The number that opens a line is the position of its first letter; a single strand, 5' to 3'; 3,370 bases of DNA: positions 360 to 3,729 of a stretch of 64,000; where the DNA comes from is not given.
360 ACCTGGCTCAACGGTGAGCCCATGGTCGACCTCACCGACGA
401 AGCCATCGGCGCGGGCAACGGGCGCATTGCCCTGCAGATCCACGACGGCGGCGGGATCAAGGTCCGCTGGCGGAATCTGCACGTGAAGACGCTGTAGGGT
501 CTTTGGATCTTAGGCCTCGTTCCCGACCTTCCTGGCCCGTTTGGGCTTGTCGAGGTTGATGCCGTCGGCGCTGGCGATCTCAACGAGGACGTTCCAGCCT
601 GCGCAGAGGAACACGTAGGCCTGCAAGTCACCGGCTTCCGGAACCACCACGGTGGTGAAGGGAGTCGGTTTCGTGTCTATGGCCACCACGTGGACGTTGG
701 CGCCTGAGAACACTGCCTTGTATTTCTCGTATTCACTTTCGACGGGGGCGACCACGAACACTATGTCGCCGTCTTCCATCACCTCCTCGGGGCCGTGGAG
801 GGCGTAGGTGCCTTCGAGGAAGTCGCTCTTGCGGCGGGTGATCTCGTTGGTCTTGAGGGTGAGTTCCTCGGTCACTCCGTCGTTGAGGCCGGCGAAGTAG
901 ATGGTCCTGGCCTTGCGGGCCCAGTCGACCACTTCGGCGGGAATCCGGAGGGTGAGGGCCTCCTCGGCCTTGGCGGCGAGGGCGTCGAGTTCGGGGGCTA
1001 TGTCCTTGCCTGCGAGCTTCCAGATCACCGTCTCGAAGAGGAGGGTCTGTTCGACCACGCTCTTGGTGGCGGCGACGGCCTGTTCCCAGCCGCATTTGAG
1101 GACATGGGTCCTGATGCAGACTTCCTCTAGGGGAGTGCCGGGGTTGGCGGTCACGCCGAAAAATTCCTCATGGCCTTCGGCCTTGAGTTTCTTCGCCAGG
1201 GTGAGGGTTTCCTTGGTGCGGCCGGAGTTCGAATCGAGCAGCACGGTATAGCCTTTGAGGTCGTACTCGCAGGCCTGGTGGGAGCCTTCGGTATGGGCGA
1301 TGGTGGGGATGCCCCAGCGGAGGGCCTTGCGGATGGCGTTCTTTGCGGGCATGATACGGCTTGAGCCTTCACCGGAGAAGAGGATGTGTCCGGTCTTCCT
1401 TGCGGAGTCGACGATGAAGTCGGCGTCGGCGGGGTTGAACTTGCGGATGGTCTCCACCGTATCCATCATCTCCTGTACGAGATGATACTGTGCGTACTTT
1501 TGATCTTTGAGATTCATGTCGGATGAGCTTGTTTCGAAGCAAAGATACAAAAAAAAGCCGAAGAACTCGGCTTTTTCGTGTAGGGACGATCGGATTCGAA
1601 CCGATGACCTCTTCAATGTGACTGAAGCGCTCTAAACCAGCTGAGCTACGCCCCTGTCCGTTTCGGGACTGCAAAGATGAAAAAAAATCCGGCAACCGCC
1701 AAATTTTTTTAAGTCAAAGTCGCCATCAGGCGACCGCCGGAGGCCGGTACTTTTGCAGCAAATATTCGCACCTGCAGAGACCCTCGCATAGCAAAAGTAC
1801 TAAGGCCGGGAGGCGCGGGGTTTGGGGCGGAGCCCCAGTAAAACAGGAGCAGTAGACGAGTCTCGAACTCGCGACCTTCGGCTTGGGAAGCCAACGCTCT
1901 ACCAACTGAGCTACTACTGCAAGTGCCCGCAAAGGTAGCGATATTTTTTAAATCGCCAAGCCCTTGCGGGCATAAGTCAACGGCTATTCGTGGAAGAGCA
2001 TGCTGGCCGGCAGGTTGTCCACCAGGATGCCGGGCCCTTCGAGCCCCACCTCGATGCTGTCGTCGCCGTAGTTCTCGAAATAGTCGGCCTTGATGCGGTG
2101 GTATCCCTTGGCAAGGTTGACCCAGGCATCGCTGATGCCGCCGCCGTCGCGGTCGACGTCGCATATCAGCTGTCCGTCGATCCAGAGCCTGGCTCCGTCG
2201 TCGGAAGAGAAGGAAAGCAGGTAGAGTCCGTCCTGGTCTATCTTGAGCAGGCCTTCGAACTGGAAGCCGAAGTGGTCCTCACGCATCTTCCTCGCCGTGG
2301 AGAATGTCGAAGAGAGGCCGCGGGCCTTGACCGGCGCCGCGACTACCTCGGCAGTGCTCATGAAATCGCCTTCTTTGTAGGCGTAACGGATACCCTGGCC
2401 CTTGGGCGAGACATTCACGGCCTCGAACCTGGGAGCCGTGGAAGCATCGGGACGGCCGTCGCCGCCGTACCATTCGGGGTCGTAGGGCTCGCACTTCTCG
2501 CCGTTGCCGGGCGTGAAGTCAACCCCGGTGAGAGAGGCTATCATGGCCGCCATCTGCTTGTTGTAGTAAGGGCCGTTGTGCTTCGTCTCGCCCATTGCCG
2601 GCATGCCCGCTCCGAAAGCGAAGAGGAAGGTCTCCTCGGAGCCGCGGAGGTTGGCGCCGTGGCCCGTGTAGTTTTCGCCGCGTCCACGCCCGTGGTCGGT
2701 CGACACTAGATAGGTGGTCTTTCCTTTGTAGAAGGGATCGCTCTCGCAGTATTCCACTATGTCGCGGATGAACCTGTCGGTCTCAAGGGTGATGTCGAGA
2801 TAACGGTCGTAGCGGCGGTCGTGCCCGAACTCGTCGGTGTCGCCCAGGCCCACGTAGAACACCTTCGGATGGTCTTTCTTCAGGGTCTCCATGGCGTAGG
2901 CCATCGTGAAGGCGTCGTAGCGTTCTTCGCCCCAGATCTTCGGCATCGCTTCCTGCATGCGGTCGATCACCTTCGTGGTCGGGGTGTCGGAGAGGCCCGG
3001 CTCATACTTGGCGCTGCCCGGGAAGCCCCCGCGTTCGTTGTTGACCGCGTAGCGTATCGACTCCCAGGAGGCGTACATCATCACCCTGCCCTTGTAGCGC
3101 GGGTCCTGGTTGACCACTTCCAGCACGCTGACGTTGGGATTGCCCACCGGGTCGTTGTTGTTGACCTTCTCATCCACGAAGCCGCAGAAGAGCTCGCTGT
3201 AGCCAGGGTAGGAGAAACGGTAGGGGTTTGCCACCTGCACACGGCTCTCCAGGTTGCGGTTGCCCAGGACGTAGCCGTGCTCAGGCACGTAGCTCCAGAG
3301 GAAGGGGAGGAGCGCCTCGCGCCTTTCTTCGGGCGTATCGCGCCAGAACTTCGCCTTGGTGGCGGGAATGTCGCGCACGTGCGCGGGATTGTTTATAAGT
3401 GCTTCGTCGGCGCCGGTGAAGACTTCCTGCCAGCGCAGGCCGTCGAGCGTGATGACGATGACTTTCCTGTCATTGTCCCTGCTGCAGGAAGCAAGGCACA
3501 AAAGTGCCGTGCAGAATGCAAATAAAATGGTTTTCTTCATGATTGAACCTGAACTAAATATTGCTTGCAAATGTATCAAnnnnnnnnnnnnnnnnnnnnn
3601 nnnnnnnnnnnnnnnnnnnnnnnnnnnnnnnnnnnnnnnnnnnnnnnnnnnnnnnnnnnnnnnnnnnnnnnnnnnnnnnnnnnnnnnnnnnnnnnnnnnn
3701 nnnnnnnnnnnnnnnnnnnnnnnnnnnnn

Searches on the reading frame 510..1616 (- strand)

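Call 8: search_protein_families(library=pfam, proteins=[window:510-1616:-], max_evalue=0.0001)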
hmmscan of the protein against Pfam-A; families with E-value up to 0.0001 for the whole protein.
window:510-1616:- (368 aa): 1 family
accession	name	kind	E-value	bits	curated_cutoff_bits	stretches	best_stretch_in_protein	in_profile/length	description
PF01380.27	SIS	-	1.3e-08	35.2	25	1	75-197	5-128/131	SIS domain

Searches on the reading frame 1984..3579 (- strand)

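Call 8: search_protein_families(library=pfam, proteins=[window:1984-3579:-], max_evalue=0.0001)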
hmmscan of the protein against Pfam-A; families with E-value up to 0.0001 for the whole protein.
window:1984-3579:- (531 aa): 1 family
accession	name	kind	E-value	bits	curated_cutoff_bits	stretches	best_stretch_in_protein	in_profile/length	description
PF07691.17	PA14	-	4.6e-14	52.9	24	1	424-509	33-127/147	PA14 domain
